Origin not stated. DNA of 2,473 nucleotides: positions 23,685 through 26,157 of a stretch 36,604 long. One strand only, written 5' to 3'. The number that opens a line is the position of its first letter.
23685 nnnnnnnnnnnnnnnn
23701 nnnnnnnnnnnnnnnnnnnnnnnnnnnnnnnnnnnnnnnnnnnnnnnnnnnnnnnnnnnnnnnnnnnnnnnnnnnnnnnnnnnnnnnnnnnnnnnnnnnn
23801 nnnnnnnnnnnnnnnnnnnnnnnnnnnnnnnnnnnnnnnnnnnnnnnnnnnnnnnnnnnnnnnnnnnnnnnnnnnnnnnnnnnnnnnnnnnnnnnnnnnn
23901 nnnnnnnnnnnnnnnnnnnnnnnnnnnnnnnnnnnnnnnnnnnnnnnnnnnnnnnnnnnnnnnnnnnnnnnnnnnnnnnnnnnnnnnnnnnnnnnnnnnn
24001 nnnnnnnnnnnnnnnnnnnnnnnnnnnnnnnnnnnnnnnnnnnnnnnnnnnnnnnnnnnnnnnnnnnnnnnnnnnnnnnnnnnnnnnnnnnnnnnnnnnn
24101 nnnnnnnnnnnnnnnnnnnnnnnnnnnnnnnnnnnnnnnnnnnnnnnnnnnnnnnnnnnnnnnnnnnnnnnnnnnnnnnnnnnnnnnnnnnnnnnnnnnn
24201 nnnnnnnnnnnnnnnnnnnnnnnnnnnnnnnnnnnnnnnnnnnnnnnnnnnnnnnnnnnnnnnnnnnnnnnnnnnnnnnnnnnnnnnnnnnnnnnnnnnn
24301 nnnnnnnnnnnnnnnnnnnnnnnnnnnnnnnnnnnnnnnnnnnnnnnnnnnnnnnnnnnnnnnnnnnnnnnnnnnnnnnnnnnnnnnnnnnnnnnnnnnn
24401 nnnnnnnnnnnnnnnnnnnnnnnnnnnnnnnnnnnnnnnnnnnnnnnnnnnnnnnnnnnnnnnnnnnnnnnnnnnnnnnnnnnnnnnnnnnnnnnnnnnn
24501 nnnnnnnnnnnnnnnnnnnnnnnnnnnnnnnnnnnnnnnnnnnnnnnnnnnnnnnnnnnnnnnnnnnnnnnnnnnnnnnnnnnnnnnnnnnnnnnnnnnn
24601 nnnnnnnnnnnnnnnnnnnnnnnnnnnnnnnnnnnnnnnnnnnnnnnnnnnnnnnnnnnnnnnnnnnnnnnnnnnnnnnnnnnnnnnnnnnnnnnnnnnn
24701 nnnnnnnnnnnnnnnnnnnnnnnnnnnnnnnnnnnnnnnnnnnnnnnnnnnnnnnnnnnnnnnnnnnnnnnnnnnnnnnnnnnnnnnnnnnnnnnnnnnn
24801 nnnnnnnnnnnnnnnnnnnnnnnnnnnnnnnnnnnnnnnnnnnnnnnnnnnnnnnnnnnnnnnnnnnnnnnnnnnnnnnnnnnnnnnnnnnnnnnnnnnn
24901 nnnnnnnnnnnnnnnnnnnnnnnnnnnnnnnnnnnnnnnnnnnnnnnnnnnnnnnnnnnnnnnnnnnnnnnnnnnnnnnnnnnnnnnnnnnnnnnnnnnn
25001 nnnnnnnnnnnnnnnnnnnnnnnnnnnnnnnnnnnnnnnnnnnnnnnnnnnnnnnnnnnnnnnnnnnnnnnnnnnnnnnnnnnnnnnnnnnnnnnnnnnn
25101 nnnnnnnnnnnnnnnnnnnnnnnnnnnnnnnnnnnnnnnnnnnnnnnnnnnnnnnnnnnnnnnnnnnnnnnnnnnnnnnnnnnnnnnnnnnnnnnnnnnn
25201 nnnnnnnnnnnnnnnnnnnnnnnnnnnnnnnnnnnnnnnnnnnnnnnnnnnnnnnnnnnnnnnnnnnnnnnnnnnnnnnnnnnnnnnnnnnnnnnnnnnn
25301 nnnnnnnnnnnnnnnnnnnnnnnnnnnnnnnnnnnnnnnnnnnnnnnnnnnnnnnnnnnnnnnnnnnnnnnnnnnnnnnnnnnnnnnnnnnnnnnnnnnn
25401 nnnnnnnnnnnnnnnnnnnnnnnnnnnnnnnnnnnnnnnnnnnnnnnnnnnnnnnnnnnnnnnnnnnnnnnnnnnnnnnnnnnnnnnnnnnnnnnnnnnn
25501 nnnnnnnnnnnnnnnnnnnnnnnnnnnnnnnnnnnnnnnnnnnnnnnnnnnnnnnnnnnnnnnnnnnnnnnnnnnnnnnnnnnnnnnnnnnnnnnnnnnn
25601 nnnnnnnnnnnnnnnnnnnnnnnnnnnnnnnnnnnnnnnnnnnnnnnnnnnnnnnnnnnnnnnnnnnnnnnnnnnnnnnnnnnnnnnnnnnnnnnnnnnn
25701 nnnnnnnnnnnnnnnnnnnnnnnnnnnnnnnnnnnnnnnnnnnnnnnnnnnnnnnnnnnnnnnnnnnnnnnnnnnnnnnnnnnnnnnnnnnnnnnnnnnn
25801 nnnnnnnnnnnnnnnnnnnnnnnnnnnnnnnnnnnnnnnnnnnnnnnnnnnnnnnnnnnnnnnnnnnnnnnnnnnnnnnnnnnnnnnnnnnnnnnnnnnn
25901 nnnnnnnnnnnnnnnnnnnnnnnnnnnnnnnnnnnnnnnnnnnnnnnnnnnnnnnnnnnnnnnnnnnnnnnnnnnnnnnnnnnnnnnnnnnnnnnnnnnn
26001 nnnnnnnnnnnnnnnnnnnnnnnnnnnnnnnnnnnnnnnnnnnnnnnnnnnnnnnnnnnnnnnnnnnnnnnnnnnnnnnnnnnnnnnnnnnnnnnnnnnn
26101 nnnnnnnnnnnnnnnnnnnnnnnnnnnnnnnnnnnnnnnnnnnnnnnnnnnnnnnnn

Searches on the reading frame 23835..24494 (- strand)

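Call 11: search_protein_families(library=pfam, proteins=[window:23835-24494:-], max_evalue=0.01)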
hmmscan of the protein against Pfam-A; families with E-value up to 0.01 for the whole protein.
window:23835-24494:- (219 aa): 1 family
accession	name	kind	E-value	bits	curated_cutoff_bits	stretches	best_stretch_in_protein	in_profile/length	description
PF01464.25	SLT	-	1e-05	25.5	21.3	1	145-202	17-73/117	Transglycosylase SLT domain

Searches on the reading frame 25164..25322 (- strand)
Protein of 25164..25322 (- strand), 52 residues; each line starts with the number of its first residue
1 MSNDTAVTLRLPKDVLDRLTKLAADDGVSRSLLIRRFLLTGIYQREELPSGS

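Call 11: search_protein_families(library=pfam, proteins=[window:25164-25322:-], max_evalue=0.01)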
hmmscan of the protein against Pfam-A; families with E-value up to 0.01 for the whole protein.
window:25164-25322:- (52 aa): 4 families
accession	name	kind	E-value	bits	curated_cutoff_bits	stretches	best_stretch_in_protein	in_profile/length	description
PF01402.27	RHH_1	-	4.7e-08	33.1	20.5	1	7-39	2-34/39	Ribbon-helix-helix protein, copG family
PF07878.17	RHH_5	-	8.1e-05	22.7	26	1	7-37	4-34/43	CopG-like RHH_1 or ribbon-helix-helix domain, RHH_5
PF19891.5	DUF6364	-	8.9e-05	23.3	27.3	1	4-45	2-39/70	Family of unknown function (DUF6364)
PF12441.14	CopG_antitoxin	-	0.0012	20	28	1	4-38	42-76/79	CopG antitoxin of type II toxin-antitoxin system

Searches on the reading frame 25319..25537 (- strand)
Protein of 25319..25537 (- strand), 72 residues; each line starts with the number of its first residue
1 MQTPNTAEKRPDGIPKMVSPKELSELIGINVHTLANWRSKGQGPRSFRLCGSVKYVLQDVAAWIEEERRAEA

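Call 11: search_protein_families(library=pfam, proteins=[window:25319-25537:-], max_evalue=0.01)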
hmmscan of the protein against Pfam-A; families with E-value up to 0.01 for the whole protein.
window:25319-25537:- (72 aa): 2 families
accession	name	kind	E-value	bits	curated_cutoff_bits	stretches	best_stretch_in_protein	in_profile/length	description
PF12728.13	HTH_17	-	1e-05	26.1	27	1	18-67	2-50/51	Helix-turn-helix domain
PF00376.29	MerR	-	0.0016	18.7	28.2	1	19-48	1-30/38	MerR family regulatory protein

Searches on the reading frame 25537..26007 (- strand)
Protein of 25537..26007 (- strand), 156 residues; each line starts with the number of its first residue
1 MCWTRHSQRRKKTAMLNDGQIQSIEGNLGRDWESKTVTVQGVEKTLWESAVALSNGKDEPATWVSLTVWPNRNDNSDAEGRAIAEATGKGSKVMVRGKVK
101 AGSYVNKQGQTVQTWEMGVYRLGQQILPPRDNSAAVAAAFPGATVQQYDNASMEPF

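Call 11: search_protein_families(library=pfam, proteins=[window:25537-26007:-], max_evalue=0.01)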
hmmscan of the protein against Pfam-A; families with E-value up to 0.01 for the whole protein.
window:25537-26007:- (156 aa): 1 family
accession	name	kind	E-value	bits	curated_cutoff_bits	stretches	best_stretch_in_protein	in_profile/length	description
PF00436.31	SSB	-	4.8e-06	27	26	1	24-117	6-96/104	Single-strand binding protein family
